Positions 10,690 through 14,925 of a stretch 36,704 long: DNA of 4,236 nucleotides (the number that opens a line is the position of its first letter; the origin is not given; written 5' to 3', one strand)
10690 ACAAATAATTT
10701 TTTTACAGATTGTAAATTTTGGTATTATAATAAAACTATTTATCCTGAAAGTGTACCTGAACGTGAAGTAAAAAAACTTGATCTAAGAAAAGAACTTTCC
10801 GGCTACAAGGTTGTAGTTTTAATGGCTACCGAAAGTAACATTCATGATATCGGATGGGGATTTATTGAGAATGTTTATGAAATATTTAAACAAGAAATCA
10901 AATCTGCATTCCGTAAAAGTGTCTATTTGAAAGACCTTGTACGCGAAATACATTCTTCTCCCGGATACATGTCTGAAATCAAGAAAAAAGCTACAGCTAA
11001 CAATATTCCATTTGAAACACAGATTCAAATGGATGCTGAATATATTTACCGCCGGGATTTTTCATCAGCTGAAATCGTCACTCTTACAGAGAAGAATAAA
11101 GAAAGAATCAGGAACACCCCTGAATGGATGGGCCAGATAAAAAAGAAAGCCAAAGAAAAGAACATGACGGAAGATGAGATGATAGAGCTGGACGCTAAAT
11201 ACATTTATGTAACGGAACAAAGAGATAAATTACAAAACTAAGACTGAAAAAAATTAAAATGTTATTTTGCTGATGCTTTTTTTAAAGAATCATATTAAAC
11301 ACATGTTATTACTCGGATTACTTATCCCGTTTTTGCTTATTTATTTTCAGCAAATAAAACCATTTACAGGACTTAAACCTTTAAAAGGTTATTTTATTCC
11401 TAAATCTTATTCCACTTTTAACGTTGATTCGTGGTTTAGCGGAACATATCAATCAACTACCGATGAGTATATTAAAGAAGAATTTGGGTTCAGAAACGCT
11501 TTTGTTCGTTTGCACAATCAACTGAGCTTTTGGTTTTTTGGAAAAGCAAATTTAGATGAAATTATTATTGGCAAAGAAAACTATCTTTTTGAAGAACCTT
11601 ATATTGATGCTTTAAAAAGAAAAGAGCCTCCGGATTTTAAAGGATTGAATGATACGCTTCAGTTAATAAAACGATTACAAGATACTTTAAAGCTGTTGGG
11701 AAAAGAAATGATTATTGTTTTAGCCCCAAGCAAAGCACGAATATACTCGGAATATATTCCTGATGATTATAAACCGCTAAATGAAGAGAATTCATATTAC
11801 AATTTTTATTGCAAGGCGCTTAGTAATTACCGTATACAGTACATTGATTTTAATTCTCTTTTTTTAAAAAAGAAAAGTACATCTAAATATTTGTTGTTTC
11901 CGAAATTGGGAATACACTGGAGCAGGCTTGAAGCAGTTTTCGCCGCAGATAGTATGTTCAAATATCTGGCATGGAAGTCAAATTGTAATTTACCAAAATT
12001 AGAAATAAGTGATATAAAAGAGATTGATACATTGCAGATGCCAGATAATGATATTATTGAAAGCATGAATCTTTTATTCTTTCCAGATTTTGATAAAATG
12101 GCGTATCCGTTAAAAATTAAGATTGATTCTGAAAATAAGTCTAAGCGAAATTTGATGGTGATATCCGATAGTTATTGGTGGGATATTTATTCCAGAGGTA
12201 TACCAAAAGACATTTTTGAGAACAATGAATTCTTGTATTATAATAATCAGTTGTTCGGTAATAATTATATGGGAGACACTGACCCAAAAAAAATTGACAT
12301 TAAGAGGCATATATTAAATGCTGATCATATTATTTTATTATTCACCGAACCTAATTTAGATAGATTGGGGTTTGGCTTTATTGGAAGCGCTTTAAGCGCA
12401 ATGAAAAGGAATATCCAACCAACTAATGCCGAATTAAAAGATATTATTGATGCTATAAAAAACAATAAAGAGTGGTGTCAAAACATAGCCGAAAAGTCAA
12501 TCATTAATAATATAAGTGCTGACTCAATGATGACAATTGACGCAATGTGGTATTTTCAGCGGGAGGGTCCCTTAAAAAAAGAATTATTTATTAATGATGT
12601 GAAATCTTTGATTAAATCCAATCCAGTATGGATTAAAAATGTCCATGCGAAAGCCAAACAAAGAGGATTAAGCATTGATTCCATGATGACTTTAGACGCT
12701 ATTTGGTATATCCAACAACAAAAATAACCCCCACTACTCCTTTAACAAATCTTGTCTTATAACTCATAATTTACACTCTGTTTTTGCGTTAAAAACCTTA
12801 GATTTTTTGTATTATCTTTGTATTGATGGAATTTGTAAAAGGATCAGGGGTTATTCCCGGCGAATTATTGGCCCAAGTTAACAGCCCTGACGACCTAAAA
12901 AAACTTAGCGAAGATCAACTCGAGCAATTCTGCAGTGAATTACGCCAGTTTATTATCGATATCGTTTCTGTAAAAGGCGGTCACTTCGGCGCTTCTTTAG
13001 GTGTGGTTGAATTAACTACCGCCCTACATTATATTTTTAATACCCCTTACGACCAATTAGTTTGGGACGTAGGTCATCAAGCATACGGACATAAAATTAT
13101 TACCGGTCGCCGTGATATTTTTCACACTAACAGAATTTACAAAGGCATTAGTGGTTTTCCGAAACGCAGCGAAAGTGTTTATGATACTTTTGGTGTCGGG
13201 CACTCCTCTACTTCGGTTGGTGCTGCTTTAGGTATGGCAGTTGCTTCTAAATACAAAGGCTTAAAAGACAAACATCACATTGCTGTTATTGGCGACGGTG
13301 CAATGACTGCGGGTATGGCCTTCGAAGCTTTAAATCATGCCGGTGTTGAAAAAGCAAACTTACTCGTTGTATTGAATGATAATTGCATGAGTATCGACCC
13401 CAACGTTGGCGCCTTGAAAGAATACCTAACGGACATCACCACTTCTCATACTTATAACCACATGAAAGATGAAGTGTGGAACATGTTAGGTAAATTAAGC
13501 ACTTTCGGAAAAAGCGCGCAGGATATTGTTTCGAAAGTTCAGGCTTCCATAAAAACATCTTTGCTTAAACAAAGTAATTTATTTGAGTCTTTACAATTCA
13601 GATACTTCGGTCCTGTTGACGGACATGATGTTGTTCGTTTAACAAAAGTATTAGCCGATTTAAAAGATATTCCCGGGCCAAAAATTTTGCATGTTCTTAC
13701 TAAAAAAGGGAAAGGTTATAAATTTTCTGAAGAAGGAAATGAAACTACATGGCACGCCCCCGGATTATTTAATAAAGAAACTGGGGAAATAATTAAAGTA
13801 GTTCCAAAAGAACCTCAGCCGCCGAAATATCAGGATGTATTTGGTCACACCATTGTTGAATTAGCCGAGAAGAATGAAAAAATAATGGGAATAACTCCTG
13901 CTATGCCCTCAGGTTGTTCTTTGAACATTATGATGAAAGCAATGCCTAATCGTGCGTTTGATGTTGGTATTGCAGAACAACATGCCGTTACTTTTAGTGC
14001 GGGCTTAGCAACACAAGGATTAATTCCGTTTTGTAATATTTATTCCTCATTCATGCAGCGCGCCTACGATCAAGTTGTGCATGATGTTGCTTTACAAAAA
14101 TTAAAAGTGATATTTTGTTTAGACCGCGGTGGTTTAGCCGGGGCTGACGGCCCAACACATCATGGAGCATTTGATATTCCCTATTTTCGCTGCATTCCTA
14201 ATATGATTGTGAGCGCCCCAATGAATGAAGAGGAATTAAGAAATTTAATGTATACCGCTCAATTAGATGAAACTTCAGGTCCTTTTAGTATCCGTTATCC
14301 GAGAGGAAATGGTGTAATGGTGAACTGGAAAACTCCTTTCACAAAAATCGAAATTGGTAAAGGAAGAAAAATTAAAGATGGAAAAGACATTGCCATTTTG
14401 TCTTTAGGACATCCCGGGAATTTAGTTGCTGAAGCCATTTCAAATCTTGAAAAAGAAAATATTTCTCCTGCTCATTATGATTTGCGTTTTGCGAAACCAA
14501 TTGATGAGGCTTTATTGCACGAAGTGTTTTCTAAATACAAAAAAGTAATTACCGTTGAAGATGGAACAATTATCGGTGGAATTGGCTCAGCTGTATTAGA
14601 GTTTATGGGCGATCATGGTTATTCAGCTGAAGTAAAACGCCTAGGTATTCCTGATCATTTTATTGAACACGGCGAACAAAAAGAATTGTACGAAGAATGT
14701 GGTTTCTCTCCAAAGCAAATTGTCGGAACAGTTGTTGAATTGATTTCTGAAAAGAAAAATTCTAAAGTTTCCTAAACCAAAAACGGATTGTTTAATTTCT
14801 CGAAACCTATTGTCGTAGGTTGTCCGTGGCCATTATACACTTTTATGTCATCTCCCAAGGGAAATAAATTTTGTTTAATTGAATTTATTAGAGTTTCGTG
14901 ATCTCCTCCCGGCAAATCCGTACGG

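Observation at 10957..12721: Unassigned 34-aa motif present twice at the C-terminus of each AlgJ-like paralog (four copies in total)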

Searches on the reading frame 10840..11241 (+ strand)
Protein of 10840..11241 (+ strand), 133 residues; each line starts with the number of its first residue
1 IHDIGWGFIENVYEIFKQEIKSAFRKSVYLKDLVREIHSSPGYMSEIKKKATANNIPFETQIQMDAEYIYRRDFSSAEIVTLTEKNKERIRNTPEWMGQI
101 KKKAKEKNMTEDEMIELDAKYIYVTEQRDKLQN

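Call 4: search_protein_families(library=pfam, proteins=[window:10840-11241:+], max_evalue=1)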
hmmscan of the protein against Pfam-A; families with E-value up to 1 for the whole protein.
window:10840-11241:+ (133 aa): 0 families

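Call 5: search_protein_families(library=ncbifam, proteins=[window:10840-11241:+], max_evalue=1)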
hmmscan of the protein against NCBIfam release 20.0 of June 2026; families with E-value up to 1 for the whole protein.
window:10840-11241:+ (133 aa): 0 families

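Call 19: predict_structure(protein=window:10840-11238:+)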
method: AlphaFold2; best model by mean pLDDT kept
length: 133 residues; sequences in the alignment: 1
mean_pLDDT: 71.4   pTM: 0.44
mean pLDDT of the five models: 71.4, 64.8, 63.0, 60.7, 60.2
residues with pLDDT >= 90: 12; 70-90: 73; 50-70: 22; < 50: 26
segments of 3 or more residues with pLDDT < 50: 1-24
pLDDT, mean of each block of 10 residues (from residue 1): 41 42 59 79 84 89 80 61 83 91 82 79 67 46
secondary structure, 60 per line:
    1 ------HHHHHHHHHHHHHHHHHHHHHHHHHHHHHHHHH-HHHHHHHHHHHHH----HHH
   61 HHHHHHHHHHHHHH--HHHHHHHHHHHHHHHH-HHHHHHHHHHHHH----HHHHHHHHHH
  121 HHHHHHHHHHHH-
elements in order: H7-39 H41-53 H58-74 H77-92 H94-106 H111-132

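Call 25: fold_search(model_id=the predicted structure, library=pdb)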
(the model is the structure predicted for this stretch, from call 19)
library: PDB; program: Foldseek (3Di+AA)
matches with E <= 10: 19; with E <= 0.001: 0
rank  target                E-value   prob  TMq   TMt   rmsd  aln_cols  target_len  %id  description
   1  8s6p                  2.0e+00  0.15  0.24  0.16  14.7       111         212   15  Crystal structure of a computationally designed protein bound to a Ru-containing cofactor (released 2025-05-28)
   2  4yxx                  2.1e+00  0.09  0.22  0.15  15.4       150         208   12  Computationally designed left-handed alpha/alpha toroid with 6 repeats (released 2015-12-16)
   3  1u9p                  3.4e+00  0.18  0.24  0.32  12.4        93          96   12  Permuted single-chain Arc (released 2005-02-15)
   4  8aa5_AP1              3.8e+00  0.08  0.22  0.07  14.7       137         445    9  Cryo-EM structure of the strand transfer complex of the TnsB transposase (type V-K CRISPR-associated transposon) (released 2022-10-19)
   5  6dxo_A                3.8e+00  0.03  0.16  0.16  12.9       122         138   14  1.8 A structure of RsbN-BldN complex. (released 2018-07-11)
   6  28oj                  5.0e+00  0.35  0.24  0.35   4.0        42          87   17  X-ray crystal structure of wild-type YdbL from Escherichia coli (released 2026-04-08)
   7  3ezq_B                5.7e+00  0.05  0.23  0.27  13.1       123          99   11  Crystal Structure of the Fas/FADD Death Domain Complex (released 2008-12-23)
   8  7bqq_MODEL_1_A        6.0e+00  0.13  0.33  0.33  14.5       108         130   15  Solution NMR structure of fold-Z Gogy; de novo designed protein with an asymmetric all-alpha topology (released 2021-04-07)
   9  9gvf                  6.0e+00  0.07  0.24  0.16  14.6       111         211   15  Crystal structure of a computationally designed protein (released 2025-10-08)
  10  9pfn_A                6.0e+00  0.03  0.20  0.19  17.5       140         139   14  Structure of POU2F3 POU domains bound to coactivator OCA-T2 and DNA (2.8 angstrom resolution) (released 2025-10-01)
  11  5hy7_C                6.4e+00  0.08  0.18  0.34   5.9        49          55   18  SF3B10-SF3B130 from Chaetomium thermophilum (released 2016-10-26)
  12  1qo0_D                6.8e+00  0.14  0.22  0.17   5.9        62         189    8  Amide receptor of the amidase operon of Pseudomonas aeruginosa (AmiC) complexed with the negative regulator AmiR. (released 1999-12-23)
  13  5o0t                  6.8e+00  0.06  0.23  0.16  19.7       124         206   11  CRYSTAL STRUCTURE OF TRANS-MEMBRANE DOMAIN OF Cylindrospermum stagnale NADPH-OXIDASE 5 (NOX5) (released 2017-06-28)
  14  9luo_D                6.8e+00  0.04  0.21  0.21  20.0       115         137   16  Cryo-EM structure of Arabidopsis thaliana RGA in complex with GID1A, SLY1, and ASK2 (focused map) (released 2025-07-09)
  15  9lys_A                7.2e+00  0.10  0.18  0.38   7.8        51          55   18  Crystal structure of de novo designed amantadine binding homotrimer dAIT03 (released 2025-12-17)
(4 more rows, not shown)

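Call 41: predict_structure(alignment_id=A3)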
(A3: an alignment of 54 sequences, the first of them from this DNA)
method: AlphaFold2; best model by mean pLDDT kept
length: 115 residues; sequences in the alignment: 54
mean_pLDDT: 95.5   pTM: 0.85
mean pLDDT of the five models: 95.5, 95.0, 94.5, 94.2, 94.1
residues with pLDDT >= 90: 107; 70-90: 6; 50-70: 2; < 50: 0
segments of 3 or more residues with pLDDT < 50: none
pLDDT, mean of each block of 10 residues (from residue 1): 90 97 95 98 98 96 97 98 98 98 96 77
secondary structure, 60 per line:
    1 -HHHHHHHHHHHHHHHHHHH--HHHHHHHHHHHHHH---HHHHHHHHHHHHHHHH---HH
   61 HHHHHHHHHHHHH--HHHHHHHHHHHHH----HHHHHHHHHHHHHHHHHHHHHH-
elements in order: H2-20 H23-36 H40-55 H59-73 H76-88 H93-114
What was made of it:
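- On Ribbon-helix-helix (RHH_1 / CopG): Helix 1 is predicted where the strand would be (call 41).
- Closest known: Ribbon-helix-helix. Different: The module has a helix where RHH has its N-terminal beta-strand (call 41).
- AF2 on a 54-sequence alignment gives pLDDT 95.5 and pTM 0.85, with six helices for two units (call 41). AF2 packs two consecutive units into a single compact domain (pTM 0.85; call 41). The predicted fold is a compact globular helical bundle, not an amphipathic surface helix (call 41).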

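Call 44: fold_search(model_id=the predicted structure, library=pdb)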
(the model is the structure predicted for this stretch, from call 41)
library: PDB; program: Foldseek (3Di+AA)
matches with E <= 10: 14; with E <= 0.001: 0
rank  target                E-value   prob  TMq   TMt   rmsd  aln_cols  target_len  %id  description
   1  1u9p                  2.6e+00  0.21  0.28  0.33  10.6        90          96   19  Permuted single-chain Arc (released 2005-02-15)
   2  8etq                  4.1e+00  0.06  0.27  0.12  16.8       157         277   13  Designed pentafoil knot protein folded into a trefoil knot (released 2023-10-25)
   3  5hy7_C                4.9e+00  0.10  0.18  0.30   5.8        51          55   20  SF3B10-SF3B130 from Chaetomium thermophilum (released 2016-10-26)
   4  8f2r_B                4.9e+00  0.08  0.28  0.19   9.5       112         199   15  Human CCC complex (released 2023-05-24)
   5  7bqq_MODEL_1_A        5.1e+00  0.16  0.39  0.35  10.8       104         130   12  Solution NMR structure of fold-Z Gogy; de novo designed protein with an asymmetric all-alpha topology (released 2021-04-07)
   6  5byo_A                5.4e+00  0.07  0.22  0.09  11.8        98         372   18  Computationally designed left-handed alpha/alpha toroid with 12 repeats (released 2015-12-16)
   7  8s6p                  6.8e+00  0.08  0.23  0.13  10.9        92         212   11  Crystal structure of a computationally designed protein bound to a Ru-containing cofactor (released 2025-05-28)
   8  1oct_C                7.2e+00  0.03  0.23  0.20  15.4       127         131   16  CRYSTAL STRUCTURE OF THE OCT-1 POU DOMAIN BOUND TO AN OCTAMER SITE: DNA RECOGNITION WITH TETHERED DNA-BINDING MODULES (released 1994-08-31)
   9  8y46_A                8.0e+00  0.13  0.19  0.09  11.0        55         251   18  Crystal structure of L-2-keto-3-deoxyfuconate 4-dehydrogenase bound to L-KDF or L-2,4-DKDF (released 2024-07-10)
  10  9gvf                  8.5e+00  0.08  0.26  0.15  13.8        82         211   18  Crystal structure of a computationally designed protein (released 2025-10-08)
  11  8dot                  8.5e+00  0.05  0.22  0.16  11.6        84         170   17  Structure of a methane clathrate binding protein (released 2023-09-13)
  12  28oj                  9.0e+00  0.23  0.27  0.35   4.0        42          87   17  X-ray crystal structure of wild-type YdbL from Escherichia coli (released 2026-04-08)
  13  8hbe_A                9.5e+00  0.06  0.19  0.05   7.9        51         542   16  Structure of human soluble guanylate cyclase in the inactive state at 3.1 angstrom (released 2023-04-19)
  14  5cwg                  9.5e+00  0.04  0.25  0.17  13.1       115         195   11  Crystal structure of de novo designed helical repeat protein DHR10 (released 2015-12-16)

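Call 45: fold_search(model_id=the predicted structure, library=viral)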
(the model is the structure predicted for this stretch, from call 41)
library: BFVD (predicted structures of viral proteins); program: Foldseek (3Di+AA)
matches with E <= 10: 65; with E <= 0.001: 0
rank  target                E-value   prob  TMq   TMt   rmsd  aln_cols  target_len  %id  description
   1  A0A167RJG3            1.7e+00  0.09  0.23  0.13  10.7       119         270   18  TPD domain-containing protein [Powai lake megavirus]
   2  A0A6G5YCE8            2.4e+00  0.54  0.36  0.56   3.3        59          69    8  (no name in the UniProt tables at hand)
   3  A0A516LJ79            2.6e+00  0.12  0.25  0.20  10.8       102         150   12  (no name in the UniProt tables at hand)
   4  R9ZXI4                2.9e+00  0.13  0.29  0.26  15.1       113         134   14  (no name in the UniProt tables at hand)
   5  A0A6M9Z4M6            3.2e+00  0.57  0.38  0.36   4.6        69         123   13  (no name in the UniProt tables at hand)
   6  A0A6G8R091            3.6e+00  0.18  0.25  0.21  19.3        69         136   13  Ribbon-helix-helix DNA binding domain protein [Gordonia phage DumpsterDude]
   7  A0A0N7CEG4            3.6e+00  0.07  0.20  0.25   9.3        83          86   14  (no name in the UniProt tables at hand)
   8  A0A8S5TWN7            3.8e+00  0.15  0.27  0.34  12.1        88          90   10  Repressor [Siphoviridae sp. ctcx61]
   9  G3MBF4                4.0e+00  0.06  0.22  0.16  12.7       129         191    9  Gp84 [Bacillus phage G]
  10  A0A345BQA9            4.3e+00  0.04  0.19  0.16  12.8       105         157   16  (no name in the UniProt tables at hand)
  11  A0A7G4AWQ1            4.5e+00  0.41  0.25  0.38   2.5        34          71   26  (no name in the UniProt tables at hand)
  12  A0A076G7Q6            4.5e+00  0.05  0.26  0.16  15.2       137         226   16  RNA polymerase sigma factor [Bacillus phage Bobb]
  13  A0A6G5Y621            4.8e+00  0.16  0.24  0.31   9.3        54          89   22  (no name in the UniProt tables at hand)
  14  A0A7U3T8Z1            4.8e+00  0.14  0.25  0.42   9.4        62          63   13  Uncharacterized protein [Bacillus phage Anthos]
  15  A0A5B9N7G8            4.8e+00  0.09  0.27  0.26  14.1       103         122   13  Uncharacterized protein [Aeromonas phage 4L372D]
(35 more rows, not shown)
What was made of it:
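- Tried and rejected: Foldseek on the single-sequence model (call 25) and on the high-confidence model against the PDB and BFVD (calls 44, 45) found nothing at E<=1e-3.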

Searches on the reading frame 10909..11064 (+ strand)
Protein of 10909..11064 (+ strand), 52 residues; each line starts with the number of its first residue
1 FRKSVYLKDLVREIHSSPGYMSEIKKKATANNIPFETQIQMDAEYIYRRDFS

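Call 10: find_homologous_proteins(query=A1, max_evalue=0.001)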
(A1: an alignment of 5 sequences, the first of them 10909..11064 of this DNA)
Query A1 (5 sequences): 9 candidates shared short words with the query, none scored E <= 0.001.

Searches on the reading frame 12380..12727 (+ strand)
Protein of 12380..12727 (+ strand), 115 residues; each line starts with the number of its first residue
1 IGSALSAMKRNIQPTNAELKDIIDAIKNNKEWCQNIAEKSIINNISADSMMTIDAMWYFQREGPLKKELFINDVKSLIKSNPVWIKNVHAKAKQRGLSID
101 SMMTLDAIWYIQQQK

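Call 4: search_protein_families(library=pfam, proteins=[window:12380-12727:+], max_evalue=1)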
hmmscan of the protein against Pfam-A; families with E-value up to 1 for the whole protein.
window:12380-12727:+ (115 aa): 1 family
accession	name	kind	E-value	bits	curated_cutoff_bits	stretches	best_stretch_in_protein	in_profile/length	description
PF00075.30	RNase_H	-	0.12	12.9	25.8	1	16-91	44-122/141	RNase H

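Call 5: search_protein_families(library=ncbifam, proteins=[window:12380-12727:+], max_evalue=1)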
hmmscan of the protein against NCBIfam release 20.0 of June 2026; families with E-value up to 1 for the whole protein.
window:12380-12727:+ (115 aa): 1 family
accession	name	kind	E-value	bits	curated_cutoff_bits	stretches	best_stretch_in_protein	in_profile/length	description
TIGR01064.1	pyruv_kin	equivalog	0.017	13.7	306.4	1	5-28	280-303/476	pyruvate kinase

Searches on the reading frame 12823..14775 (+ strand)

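Call 24: search_protein_families(library=pfam, proteins=[window:12823-14775:+], max_evalue=0.001)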
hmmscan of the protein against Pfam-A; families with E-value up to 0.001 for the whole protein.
window:12823-14775:+ (650 aa): 6 families
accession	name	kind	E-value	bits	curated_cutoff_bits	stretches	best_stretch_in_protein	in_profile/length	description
PF13292.11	DXP_synthase_N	-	3.6e-117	391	21.2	1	16-293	1-274/274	1-deoxy-D-xylulose-5-phosphate synthase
PF02779.29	Transket_pyr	-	3.9e-42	144.3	27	1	334-496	3-171/174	Transketolase, pyrimidine binding domain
PF02780.25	Transketolase_C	-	1.6e-28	99.5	25.9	1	512-633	1-124/124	Transketolase, C-terminal domain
PF00676.26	E1_dh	-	8.3e-07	28.7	22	1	116-188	93-162/300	Dehydrogenase E1 component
PF00456.26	Transketolase_N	-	2.2e-06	27.3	22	1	141-197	132-193/334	Transketolase, thiamine diphosphate binding domain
PF02775.26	TPP_enzyme_C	-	4.3e-05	23.8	21.9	1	118-188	20-83/151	Thiamine pyrophosphate enzyme, C-terminal TPP binding domain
